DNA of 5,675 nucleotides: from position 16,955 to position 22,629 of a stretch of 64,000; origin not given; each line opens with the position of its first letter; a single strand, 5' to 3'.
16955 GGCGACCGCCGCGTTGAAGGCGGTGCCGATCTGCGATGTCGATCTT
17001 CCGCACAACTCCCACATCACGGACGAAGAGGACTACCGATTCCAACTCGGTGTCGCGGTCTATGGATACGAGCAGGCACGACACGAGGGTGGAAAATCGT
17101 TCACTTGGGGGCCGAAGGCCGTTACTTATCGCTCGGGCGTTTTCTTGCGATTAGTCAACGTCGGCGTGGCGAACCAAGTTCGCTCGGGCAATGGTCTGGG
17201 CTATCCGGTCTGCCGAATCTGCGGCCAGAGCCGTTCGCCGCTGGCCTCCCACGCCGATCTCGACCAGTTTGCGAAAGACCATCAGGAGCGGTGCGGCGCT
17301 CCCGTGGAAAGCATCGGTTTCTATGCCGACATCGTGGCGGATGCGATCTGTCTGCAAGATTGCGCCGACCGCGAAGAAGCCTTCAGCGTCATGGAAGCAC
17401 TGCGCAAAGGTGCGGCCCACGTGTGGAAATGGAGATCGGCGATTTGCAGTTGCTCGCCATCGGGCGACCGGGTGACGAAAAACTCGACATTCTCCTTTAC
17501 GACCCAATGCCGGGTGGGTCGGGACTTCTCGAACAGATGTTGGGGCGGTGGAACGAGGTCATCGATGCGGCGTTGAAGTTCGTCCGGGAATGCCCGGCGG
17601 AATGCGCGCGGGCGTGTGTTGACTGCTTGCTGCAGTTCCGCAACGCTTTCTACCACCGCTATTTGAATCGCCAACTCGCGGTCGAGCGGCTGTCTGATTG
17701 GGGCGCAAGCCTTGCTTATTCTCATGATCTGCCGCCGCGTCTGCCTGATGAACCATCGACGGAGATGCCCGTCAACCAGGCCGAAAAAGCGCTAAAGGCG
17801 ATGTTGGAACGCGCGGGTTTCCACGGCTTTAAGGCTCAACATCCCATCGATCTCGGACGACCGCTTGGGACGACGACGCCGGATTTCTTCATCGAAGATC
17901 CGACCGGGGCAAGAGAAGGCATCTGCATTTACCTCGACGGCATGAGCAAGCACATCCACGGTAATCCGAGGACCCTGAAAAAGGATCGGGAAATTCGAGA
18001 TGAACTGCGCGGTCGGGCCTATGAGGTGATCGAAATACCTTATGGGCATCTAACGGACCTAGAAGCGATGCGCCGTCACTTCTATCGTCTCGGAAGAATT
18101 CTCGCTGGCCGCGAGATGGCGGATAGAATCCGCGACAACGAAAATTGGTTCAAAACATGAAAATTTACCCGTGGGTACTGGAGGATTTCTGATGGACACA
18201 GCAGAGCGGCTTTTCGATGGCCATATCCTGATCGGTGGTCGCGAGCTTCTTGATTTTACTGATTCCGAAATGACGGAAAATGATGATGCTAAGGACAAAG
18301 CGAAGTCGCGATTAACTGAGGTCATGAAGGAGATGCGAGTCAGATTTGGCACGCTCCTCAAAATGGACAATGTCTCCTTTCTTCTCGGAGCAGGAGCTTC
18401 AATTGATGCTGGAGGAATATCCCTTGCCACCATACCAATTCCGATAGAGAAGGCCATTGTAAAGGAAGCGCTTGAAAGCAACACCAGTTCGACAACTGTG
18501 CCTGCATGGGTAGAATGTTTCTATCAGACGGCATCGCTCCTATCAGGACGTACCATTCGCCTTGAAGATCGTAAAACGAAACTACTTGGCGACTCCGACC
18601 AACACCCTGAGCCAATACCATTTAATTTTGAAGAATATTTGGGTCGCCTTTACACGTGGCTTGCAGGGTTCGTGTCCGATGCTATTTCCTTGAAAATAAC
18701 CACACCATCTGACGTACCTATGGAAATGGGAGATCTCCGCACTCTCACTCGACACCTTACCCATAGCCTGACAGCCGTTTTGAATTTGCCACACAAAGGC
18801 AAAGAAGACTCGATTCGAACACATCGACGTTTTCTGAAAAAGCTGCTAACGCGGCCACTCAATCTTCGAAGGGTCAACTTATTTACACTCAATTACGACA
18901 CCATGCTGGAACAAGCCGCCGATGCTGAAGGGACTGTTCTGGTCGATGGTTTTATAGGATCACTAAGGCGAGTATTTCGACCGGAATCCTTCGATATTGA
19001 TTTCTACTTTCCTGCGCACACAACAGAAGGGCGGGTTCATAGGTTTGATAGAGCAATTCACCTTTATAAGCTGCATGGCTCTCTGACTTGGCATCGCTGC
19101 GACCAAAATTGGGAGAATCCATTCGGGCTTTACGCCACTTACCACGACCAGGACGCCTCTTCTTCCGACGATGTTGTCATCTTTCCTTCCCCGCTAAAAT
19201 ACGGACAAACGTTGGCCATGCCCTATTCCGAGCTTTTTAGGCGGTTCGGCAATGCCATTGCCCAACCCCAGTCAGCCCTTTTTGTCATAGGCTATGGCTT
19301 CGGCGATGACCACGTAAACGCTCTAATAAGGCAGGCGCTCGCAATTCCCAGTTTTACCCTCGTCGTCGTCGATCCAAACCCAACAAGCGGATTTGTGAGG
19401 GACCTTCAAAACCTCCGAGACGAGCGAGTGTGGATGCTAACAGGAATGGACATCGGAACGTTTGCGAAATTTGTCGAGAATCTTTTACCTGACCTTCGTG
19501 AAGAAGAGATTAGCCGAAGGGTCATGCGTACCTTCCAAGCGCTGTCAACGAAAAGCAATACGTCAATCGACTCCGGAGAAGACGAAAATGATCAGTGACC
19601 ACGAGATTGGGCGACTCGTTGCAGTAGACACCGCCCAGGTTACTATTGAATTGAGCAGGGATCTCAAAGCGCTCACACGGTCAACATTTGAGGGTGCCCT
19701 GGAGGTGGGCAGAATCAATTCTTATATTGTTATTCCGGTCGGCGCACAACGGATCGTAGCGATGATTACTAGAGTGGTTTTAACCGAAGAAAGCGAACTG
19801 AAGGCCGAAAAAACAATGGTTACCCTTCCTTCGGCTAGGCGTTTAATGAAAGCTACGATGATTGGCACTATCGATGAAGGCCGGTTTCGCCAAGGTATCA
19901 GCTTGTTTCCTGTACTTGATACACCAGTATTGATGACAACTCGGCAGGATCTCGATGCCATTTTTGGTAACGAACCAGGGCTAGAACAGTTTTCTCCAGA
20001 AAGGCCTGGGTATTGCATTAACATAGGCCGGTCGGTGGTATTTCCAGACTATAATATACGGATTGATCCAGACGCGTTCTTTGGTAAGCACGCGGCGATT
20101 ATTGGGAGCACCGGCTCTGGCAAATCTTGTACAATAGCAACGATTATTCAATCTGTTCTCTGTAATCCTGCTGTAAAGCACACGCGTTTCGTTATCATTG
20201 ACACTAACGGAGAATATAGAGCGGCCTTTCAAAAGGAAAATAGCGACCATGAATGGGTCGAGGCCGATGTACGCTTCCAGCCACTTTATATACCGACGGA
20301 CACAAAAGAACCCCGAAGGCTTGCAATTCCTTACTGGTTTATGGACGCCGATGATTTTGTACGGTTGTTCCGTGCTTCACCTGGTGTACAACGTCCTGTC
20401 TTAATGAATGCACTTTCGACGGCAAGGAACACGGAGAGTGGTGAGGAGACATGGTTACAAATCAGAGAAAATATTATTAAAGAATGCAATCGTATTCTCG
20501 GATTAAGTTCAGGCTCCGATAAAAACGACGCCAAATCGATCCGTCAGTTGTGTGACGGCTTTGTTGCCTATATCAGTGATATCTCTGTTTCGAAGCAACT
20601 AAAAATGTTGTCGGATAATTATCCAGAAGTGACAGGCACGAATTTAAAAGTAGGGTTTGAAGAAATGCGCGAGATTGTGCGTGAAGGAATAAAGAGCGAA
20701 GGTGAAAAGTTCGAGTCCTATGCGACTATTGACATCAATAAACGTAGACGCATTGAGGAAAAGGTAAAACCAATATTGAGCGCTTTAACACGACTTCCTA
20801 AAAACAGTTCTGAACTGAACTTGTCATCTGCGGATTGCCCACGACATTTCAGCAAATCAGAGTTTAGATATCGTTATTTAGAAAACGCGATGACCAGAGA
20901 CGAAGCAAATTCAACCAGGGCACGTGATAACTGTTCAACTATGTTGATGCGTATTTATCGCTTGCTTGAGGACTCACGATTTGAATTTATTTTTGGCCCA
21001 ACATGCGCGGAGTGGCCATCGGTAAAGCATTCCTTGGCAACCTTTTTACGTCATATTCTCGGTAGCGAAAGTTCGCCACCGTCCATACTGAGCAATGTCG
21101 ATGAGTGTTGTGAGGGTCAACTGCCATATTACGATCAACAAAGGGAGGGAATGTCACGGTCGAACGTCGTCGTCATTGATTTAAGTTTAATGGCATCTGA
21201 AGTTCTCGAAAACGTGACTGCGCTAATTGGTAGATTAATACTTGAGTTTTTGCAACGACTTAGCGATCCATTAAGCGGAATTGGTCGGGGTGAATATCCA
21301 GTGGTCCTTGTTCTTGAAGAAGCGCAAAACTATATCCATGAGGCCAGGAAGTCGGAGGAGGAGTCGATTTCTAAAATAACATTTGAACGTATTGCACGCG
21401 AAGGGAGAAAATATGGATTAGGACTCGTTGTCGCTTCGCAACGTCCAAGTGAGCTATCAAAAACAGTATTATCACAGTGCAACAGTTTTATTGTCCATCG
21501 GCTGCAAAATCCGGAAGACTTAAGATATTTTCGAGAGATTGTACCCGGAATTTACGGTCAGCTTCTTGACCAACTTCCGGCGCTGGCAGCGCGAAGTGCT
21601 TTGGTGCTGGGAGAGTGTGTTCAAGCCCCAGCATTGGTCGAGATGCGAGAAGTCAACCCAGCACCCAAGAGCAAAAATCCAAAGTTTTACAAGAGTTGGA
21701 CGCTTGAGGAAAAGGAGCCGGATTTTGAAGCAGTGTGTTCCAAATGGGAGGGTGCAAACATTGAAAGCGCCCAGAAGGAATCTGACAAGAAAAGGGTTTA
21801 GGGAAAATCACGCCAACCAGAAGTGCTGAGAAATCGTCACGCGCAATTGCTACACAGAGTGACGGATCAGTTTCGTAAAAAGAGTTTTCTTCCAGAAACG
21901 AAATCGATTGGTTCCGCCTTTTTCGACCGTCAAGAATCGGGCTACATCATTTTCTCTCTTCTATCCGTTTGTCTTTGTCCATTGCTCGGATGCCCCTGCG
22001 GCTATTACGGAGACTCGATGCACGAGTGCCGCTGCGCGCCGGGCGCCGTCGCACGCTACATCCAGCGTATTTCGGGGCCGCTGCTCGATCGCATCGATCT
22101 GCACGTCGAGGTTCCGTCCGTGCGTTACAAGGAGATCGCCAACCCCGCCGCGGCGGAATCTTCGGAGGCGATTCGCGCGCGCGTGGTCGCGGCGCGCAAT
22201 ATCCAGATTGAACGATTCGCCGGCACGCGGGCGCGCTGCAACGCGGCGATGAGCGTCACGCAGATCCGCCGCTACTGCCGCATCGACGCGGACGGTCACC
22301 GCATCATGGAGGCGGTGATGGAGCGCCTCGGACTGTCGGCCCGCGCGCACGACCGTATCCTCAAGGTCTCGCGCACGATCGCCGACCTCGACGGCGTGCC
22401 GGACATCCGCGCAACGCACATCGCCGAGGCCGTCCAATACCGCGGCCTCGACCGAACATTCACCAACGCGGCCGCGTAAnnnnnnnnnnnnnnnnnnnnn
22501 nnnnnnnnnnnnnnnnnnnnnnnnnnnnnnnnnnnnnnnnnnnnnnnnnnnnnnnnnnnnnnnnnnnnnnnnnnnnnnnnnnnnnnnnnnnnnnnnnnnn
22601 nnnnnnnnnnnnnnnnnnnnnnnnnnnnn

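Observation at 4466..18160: SNF2 helicase / giant N6-methyltransferase / helicase-DUF1998-nuclease operon: DISARM class-1-like but with a Druantia-like fused helicase and no PLD gene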

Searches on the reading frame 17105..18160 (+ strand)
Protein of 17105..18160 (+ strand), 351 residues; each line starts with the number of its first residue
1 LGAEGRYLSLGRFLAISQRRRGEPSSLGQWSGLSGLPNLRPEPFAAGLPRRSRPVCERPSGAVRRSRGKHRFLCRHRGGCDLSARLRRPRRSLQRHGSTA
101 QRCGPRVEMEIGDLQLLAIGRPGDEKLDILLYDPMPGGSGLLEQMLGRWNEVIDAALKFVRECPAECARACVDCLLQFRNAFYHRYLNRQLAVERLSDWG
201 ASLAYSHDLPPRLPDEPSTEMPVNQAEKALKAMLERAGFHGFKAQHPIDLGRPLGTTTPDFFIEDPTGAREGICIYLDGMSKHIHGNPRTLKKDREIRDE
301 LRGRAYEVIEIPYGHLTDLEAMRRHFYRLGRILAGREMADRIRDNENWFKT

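Call 3: search_protein_families(library=pfam, proteins=[window:17105-18160:+], max_evalue=0.01)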
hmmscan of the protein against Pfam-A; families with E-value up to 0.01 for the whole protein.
window:17105-18160:+ (351 aa): 1 family
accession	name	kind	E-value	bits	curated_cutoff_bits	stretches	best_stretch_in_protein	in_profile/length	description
PF09369.15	MZB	-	1.6e-09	38.8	24.2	1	124-175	30-80/80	MrfA Zn-binding domain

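Call 4: search_protein_families(library=padloc, proteins=[window:17105-18160:+], max_evalue=0.001)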
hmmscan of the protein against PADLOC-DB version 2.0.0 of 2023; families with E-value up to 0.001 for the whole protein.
window:17105-18160:+ (351 aa): 6 families
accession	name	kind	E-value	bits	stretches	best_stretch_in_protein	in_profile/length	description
PDLC00013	DruE1|DruE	-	1.7e-15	54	1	124-196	1603-1673/1776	SNF2 family N-terminal domain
PDLC00037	DruE3|DruE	-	3e-12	43.1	1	124-206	1601-1683/2055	SNF2 family N-terminal domain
PDLC00036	DruE3|DruE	-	5.9e-09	31.5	1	128-197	1582-1649/2023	SNF2 family N-terminal domain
PDLC00014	DruE2|DruE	-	0.00038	16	1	140-196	1737-1807/1928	SNF2 family N-terminal domain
PDLC00015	DruE2|DruE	-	0.00053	15.7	1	129-195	1694-1768/1887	SNF2 family N-terminal domain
PDLC00051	DruE4|DruE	-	0.0008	15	1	129-195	1636-1710/1829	SNF2 family N-terminal domain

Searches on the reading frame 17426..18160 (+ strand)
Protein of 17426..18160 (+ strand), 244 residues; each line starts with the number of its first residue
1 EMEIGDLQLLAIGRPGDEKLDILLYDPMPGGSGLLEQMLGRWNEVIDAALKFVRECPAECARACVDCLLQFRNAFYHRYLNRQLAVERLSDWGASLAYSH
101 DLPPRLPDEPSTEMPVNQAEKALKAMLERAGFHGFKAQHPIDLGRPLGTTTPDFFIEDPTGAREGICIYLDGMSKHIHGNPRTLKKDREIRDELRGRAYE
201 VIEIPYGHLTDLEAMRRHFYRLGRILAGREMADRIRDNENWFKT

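Call 30: search_protein_families(library=pfam, proteins=[window:17426-18160:+], max_evalue=10)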
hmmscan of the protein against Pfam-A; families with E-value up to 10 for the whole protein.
window:17426-18160:+ (244 aa): 1 family
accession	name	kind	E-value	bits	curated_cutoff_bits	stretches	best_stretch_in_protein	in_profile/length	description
PF09369.15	MZB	-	1.2e-09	39.2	24.2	1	17-68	30-80/80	MrfA Zn-binding domain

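Call 38: predict_structure(alignment_id=A1)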
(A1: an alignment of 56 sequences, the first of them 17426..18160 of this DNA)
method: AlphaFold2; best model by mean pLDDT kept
length: 244 residues; sequences in the alignment: 56
mean_pLDDT: 80.6   pTM: 0.50
mean pLDDT of the five models: 80.6, 80.0, 79.7, 77.5, 76.9
residues with pLDDT >= 90: 83; 70-90: 108; 50-70: 39; < 50: 14
segments of 3 or more residues with pLDDT < 50: 105-115
pLDDT, mean of each block of 10 residues (from residue 1): 69 84 80 83 90 77 62 61 85 83 48 57 93 89 87 91 92 59 80 94 92 95 92 91 82
secondary structure, 60 per line:
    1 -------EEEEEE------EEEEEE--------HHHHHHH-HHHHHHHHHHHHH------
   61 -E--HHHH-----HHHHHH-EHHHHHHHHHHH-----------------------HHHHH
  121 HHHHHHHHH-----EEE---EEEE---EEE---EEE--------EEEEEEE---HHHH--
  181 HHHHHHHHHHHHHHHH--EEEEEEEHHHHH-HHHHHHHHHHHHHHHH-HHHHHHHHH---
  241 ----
elements in order: E8-13 E20-25 H34-40 H42-54 H65-68 H74-79 H82-92 H116-129 E135-137 E141-144 E148-150 E154-156 E165-171 H175-178 H181-196 E199-205 H206-210 H212-227 H229-237

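Call 41: fold_search(model_id=the predicted structure, library=pdb)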
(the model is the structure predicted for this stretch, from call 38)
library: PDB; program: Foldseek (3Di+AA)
matches with E <= 10: 309; with E <= 0.001: 0
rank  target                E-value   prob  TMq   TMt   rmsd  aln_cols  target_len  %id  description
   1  1t0f_A                4.0e-02  1.00  0.32  0.29   5.8       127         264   13  Crystal Structure of the TnsA/TnsC(504-555) complex (released 2004-11-09)
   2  1t0f_B                9.1e-02  0.98  0.30  0.28   6.3       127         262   14  Crystal Structure of the TnsA/TnsC(504-555) complex (released 2004-11-09)
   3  1f1z_A                1.0e-01  0.99  0.32  0.30   5.8       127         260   13  TNSA, a catalytic component of the TN7 transposition system (released 2000-06-28)
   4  3r3p_B                1.2e-01  0.99  0.31  0.71   3.5       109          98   16  Homing Endonuclease I-Bth0305I Catalytic Domain (released 2011-10-05)
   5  8gh6_A                1.5e-01  0.38  0.20  0.07  11.6       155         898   10  Bombyx mori R2 retrotransposon initiating target-primed reverse transcription (released 2023-04-05)
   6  9g6k_L9               2.9e-01  0.30  0.27  0.16  15.1       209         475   12  LSU structure derived from the LSU sample of the mitoribosome from T. gondii. (released 2024-12-11)
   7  9i05_Xg               3.1e-01  0.33  0.31  0.17  16.4       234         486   13  Cryo-EM structure of the large subunit of the mitochondrial ribosome from Toxoplasma gondii (released 2025-06-11)
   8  4qbl_D                3.5e-01  0.35  0.20  0.35   6.7       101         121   16  VRR_NUC domain protein (released 2014-09-10)
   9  9obo_D                4.2e-01  0.07  0.13  0.05  23.3       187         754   11  Crystal structure of Mycobacterium tuberculosis isocitrate lyase 2 fixed in the apo form with disulfide bonds (released 2026-03-18)
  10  6y2l_SD               5.0e-01  0.10  0.14  0.15  14.7       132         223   15  Structure of human ribosome in POST state (released 2020-04-15)
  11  6edw_B                5.3e-01  0.06  0.16  0.07  22.3       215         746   13  Crystal structure of Mycobacterium tuberculosis ICL2 in the apo form (released 2019-08-14)
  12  6az1_I                6.3e-01  0.12  0.13  0.15  12.0       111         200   14  Cryo-EM structure of the small subunit of Leishmania ribosome bound to paromomycin (released 2017-12-06)
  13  2etv_A                6.7e-01  0.51  0.21  0.15   4.4        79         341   18  Crystal structure of a putative fe(iii) abc transporter (tm0189) from thermotoga maritima msb8 at 1.70 A resolution (released 2006-02-07)
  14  6edw_A                9.0e-01  0.04  0.12  0.05  23.1       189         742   12  Crystal structure of Mycobacterium tuberculosis ICL2 in the apo form (released 2019-08-14)
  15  3ijm_A                9.5e-01  0.38  0.24  0.37   4.7        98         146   16  The structure of a restriction endonuclease-like fold superfamily protein from Spirosoma linguale. (released 2009-09-22)
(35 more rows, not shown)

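Call 52: search_protein_families(library=ncbifam, proteins=[window:17426-18160:+], max_evalue=0.001)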
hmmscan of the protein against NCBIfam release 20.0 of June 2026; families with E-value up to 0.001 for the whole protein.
window:17426-18160:+ (244 aa): 0 families

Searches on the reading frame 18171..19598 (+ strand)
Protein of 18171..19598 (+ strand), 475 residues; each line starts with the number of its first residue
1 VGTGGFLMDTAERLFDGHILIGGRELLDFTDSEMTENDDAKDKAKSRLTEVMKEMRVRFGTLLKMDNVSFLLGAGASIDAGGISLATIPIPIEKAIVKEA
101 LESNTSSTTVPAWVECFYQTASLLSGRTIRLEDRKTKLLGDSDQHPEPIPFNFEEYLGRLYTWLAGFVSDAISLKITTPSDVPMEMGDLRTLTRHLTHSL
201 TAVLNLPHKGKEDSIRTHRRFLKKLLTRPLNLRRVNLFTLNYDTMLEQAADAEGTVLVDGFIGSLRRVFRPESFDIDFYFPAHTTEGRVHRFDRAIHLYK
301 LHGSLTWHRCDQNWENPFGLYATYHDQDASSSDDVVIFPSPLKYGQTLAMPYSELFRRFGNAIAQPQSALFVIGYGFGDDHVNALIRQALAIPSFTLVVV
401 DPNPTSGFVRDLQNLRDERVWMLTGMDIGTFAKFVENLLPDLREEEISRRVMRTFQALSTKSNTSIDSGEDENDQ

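Call 3: search_protein_families(library=pfam, proteins=[window:18171-19598:+], max_evalue=0.01)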
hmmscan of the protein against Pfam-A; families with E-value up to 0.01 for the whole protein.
window:18171-19598:+ (475 aa): 1 family
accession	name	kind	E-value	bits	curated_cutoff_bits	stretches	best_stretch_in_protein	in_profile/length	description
PF13289.12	SIR2_2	-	2.5e-12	47.5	24.5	1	237-395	3-111/141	SIR2-like domain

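Call 4: search_protein_families(library=padloc, proteins=[window:18171-19598:+], max_evalue=0.001)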
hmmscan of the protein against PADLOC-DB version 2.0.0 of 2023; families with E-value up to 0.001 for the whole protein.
window:18171-19598:+ (475 aa): 25 families
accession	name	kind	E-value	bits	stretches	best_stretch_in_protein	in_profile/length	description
PDLC04084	SIR2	-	6.5e-80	267.4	1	35-463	10-410/414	-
PDLC04085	SIR2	-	1e-61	207.2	1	57-467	40-456/463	-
PDLC04090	SIR2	-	3e-57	192.7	1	41-467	18-422/426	-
PDLC04079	SIR2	-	7.5e-57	190.8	1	210-465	161-420/430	-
PDLC02186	SIR2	-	1.2e-51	174.1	2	208-438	136-382/412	-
PDLC04076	SIR2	-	1.8e-49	167.1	2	207-437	133-376/406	-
PDLC04075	SIR2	-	4.9e-39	132.3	1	208-460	161-411/414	-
PDLC04093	SIR2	-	6.9e-35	118.8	1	189-392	110-294/395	-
PDLC04081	SIR2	-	8.3e-30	102.1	1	211-385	113-280/345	-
PDLC04088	SIR2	-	3.4e-27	93.6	1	215-400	149-324/390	-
PDLC04094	SIR2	-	1.4e-25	88.4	1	234-392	149-285/399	-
PDLC04087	SIR2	-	3.2e-25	86.7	1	222-407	118-291/343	-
PDLC04080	SIR2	-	5.2e-24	83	1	230-425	121-327/347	-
PDLC02408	Aga_SIR2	-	1.4e-20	71.6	1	233-402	147-288/343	Class II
PDLC04082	SIR2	-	3.8e-20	70.1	1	220-392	117-277/345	-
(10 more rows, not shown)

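Call 52: search_protein_families(library=ncbifam, proteins=[window:18171-19598:+], max_evalue=0.001)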
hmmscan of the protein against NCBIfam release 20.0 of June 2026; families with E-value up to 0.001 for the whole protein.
window:18171-19598:+ (475 aa): 1 family
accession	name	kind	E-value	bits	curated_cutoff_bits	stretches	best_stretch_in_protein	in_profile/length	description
NF042942.1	SIR2_antiphage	equivalog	2.2e-49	168.6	500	2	207-423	131-360/392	SIR2 family anti-phage-associated protein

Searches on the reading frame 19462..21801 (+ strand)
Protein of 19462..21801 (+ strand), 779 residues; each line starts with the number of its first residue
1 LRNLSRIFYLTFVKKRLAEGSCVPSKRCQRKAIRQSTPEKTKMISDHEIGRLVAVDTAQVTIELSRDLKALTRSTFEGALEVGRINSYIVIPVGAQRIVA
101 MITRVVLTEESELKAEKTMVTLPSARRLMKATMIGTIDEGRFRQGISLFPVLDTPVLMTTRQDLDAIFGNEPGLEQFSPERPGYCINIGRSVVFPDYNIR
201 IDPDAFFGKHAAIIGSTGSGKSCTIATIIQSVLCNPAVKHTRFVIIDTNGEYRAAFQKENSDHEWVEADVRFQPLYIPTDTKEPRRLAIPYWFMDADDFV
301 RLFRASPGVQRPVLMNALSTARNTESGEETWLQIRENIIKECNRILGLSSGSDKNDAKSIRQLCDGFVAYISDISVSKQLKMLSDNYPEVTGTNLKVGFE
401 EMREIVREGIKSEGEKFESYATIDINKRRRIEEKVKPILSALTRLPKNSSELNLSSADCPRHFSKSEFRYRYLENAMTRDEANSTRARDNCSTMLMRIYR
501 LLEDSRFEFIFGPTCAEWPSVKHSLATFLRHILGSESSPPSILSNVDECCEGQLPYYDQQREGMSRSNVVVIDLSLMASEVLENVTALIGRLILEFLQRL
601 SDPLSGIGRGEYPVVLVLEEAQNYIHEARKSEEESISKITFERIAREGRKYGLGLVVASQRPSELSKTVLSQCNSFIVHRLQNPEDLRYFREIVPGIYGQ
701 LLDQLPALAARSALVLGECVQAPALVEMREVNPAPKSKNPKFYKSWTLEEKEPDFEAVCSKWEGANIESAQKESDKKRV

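Call 3: search_protein_families(library=pfam, proteins=[window:19462-21801:+], max_evalue=0.01)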
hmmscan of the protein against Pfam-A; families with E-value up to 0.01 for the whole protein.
window:19462-21801:+ (779 aa): 6 families
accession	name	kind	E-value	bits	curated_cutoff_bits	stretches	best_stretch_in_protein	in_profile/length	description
PF01935.23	DUF87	-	1.3e-21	78.1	23.2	1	186-357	1-156/220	Helicase HerA, central domain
PF01580.24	FtsK_SpoIIIE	-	8.1e-09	35.7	24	1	209-249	40-80/221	FtsK/SpoIIIE family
PF10412.15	TrwB_AAD_bind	-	6.4e-07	29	20.5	1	209-262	16-65/387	Type IV secretion-system coupling protein DNA-binding domain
PF12846.13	AAA_10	-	0.00035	20.2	27.5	1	209-260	22-68/362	AAA-like domain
PF05872.18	HerA_C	-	0.0015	17.7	22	0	575-682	219-322/502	Helicase HerA-like C-terminal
PF13401.12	AAA_22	-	0.0035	18.1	27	0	210-232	7-29/130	AAA domain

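Call 4: search_protein_families(library=padloc, proteins=[window:19462-21801:+], max_evalue=0.001)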
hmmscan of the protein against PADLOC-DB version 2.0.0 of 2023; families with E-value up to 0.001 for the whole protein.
window:19462-21801:+ (779 aa): 17 families
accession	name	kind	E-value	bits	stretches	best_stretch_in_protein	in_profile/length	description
PDLC04102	HerA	-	1.3e-156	520.7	1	47-753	8-644/654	-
PDLC04106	HerA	-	6e-121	403.1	1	49-764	7-664/667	-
PDLC04098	HerA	-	1.9e-118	394.9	2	562-763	479-684/686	-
PDLC04105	HerA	-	2.7e-100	334.6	2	565-764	377-571/576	-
PDLC02185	HerA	-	2.4e-66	222.7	2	610-750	443-583/585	-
PDLC02188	HerA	-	2.3e-65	219.6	2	565-763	375-577/578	-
PDLC04100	HerA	-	9.7e-64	214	2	568-751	401-577/580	-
PDLC04103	HerA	-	5.5e-57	191.4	2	564-747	396-575/579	-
PDLC04097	HerA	-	8.6e-56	187.8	2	46-398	5-339/618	-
PDLC04104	HerA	-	2.6e-39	133.1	1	565-753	178-361/379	-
PDLC04140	mad8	-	1.3e-25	88.5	1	208-728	27-299/314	mads_8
PDLC04101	HerA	-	1.1e-21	75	1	45-303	10-252/400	-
PDLC04107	HerA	-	2.7e-20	70.6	1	44-303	9-257/306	-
PDLC01055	HerA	-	2.7e-19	67.4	2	567-682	381-484/532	Type III coevolved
PDLC04099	HerA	-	1.9e-18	64.6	1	45-253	8-211/214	-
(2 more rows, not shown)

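Call 52: search_protein_families(library=ncbifam, proteins=[window:19462-21801:+], max_evalue=0.001)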
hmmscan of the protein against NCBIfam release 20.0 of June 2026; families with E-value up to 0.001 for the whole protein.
window:19462-21801:+ (779 aa): 11 families
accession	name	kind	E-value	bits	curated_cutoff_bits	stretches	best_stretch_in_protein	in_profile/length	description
NF042944.1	HerA_antiphage_2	equivalog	1.7e-71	241.7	850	2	448-762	292-576/576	anti-phage-associated helicase HerA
NF042943.1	HerA_antiphage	equivalog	4.2e-63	213.8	800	2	608-746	428-566/566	anti-phage-associated helicase HerA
NF040937.1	HerA_Thermprot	equivalog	2.1e-33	115.5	800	2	565-752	305-485/487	DNA double-strand break repair helicase HerA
NF040819.1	helicase_HerA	equivalog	4.3e-30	104.8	970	2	612-730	402-516/561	DNA double-strand break repair helicase HerA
NF053655.1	CedD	equivalog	7.1e-19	67.9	600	2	569-723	383-520/527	DNA-translocating ATPase CedD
NF033849.1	ser_rich_anae_1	subfamily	1.5e-17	62.3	650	1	607-687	1012-1096/1163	serine-rich protein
TIGR03924.1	T7SS_EccC_a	equivalog_domain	9.4e-07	27.9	509.15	1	207-251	449-493/673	type VII secretion protein EccCa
TIGR03925.1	T7SS_EccC_b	equivalog_domain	6.3e-06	24.7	346.55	0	209-259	362-412/564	type VII secretion protein EccCb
TIGR03928.1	T7_EssCb_Firm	equivalog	8.9e-06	23.6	778.4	0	207-250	468-511/1296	type VII secretion protein EssC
NF041017.1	DNA_import_CedB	equivalog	2e-05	23.4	700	0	567-668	433-522/590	DNA import protein CedB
NF041214.1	plasmid_TraB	equivalog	0.00012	20.7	800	0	614-687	348-415/639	plasmid transfer protein TraB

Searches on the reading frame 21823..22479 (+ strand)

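Call 29: search_protein_families(library=pfam, proteins=[window:21823-22479:+], max_evalue=0.01)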
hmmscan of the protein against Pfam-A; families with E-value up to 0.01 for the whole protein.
window:21823-22479:+ (218 aa): 2 families
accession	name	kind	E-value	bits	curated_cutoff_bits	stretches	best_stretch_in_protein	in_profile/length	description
PF13335.12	Mg_chelatase_C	-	7.6e-33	113.4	26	1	112-207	2-94/94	Magnesium chelatase, subunit ChlI C-terminal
PF01078.27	Mg_chelatase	-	9.5e-15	55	20.3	1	56-104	158-206/207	Magnesium chelatase, subunit ChlI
